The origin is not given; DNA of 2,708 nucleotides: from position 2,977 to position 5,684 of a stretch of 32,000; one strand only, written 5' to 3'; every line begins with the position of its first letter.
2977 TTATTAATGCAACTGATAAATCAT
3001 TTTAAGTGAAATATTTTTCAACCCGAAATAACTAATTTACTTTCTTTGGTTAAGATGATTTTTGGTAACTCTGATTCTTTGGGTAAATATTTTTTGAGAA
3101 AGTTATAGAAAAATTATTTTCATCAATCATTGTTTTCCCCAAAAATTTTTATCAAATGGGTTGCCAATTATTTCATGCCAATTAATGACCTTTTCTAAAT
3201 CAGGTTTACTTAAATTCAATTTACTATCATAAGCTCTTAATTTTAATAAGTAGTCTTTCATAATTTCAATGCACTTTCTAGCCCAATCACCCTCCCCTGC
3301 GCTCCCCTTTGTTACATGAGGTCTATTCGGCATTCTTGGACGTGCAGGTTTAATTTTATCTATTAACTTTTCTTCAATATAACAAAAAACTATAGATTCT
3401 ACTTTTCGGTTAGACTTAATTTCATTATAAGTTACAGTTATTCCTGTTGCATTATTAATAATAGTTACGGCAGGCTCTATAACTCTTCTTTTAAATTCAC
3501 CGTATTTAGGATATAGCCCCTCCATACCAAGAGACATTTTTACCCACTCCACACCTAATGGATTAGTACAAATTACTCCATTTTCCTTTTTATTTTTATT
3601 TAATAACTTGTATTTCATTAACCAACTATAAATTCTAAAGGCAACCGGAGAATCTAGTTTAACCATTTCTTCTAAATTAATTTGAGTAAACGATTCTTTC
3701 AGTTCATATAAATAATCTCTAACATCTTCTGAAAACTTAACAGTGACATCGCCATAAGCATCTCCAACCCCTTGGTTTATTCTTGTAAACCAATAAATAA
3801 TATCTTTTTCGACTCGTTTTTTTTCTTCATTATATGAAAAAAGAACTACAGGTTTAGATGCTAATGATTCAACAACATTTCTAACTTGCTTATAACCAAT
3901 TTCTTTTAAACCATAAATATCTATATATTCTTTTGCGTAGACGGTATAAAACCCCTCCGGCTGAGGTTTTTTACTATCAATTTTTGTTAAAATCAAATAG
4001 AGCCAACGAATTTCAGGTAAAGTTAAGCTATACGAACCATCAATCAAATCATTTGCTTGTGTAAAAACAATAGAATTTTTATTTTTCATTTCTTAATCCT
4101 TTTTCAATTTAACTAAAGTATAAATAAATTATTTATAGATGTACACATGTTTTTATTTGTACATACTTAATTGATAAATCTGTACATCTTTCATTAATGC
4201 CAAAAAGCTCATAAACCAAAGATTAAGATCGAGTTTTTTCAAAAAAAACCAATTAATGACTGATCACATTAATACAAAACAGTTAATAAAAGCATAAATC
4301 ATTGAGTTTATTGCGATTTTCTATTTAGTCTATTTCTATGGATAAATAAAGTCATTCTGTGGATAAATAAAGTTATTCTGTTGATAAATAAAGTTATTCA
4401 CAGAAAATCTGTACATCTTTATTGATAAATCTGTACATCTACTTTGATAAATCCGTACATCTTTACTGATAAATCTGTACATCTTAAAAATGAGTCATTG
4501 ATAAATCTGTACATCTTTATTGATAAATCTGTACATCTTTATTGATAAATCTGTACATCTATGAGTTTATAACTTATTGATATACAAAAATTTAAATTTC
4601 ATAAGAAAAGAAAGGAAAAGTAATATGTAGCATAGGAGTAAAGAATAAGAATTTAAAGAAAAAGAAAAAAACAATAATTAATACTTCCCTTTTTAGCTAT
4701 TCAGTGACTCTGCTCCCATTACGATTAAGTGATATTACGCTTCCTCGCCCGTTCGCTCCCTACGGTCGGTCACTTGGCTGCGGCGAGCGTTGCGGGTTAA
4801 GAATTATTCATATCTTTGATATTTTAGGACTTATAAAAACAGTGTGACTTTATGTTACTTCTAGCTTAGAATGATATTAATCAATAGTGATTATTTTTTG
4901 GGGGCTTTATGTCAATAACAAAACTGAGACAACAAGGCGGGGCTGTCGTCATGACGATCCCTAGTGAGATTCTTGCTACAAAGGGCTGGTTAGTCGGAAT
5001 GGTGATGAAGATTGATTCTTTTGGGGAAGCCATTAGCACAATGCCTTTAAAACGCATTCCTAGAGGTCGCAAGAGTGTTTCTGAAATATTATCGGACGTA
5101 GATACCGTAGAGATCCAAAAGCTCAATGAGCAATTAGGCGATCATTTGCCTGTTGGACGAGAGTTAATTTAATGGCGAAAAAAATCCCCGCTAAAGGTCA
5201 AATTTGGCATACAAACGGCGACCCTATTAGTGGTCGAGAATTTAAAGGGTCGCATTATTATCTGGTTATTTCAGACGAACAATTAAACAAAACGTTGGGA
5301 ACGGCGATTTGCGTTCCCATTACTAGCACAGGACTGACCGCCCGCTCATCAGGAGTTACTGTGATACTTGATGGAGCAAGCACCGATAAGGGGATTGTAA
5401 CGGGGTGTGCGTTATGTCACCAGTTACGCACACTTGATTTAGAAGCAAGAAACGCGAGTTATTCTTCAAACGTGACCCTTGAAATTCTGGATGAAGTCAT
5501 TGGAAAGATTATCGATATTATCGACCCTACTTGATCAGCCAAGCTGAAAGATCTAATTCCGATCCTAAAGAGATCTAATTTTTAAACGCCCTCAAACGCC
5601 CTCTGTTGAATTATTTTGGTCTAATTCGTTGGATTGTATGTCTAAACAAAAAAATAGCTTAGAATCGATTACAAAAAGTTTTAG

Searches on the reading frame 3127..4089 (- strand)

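Call 93: search_protein_families(library=pfam, proteins=[window:3127-4089:-], max_evalue=0.001)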
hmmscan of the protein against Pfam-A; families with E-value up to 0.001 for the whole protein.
window:3127-4089:- (320 aa): 2 families
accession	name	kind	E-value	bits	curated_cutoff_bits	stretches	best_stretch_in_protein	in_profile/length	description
PF01051.27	Rep3_N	-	7.8e-30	104.5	22.4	1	10-158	3-141/141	Initiator Replication protein, WH1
PF21205.3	Rep3_C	-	1.2e-14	54.7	21.1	1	180-235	2-57/59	Initiator Rep protein, WH2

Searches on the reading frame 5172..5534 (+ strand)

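Call 93: search_protein_families(library=pfam, proteins=[window:5172-5534:+], max_evalue=0.001)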
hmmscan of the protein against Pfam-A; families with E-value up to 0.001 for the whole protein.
window:5172-5534:+ (120 aa): 1 family
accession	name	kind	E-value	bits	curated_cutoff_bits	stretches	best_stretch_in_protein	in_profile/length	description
PF02452.23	PemK_toxin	-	7.6e-17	61.9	23.1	1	8-115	2-107/109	PemK-like, MazF-like toxin of type II toxin-antitoxin system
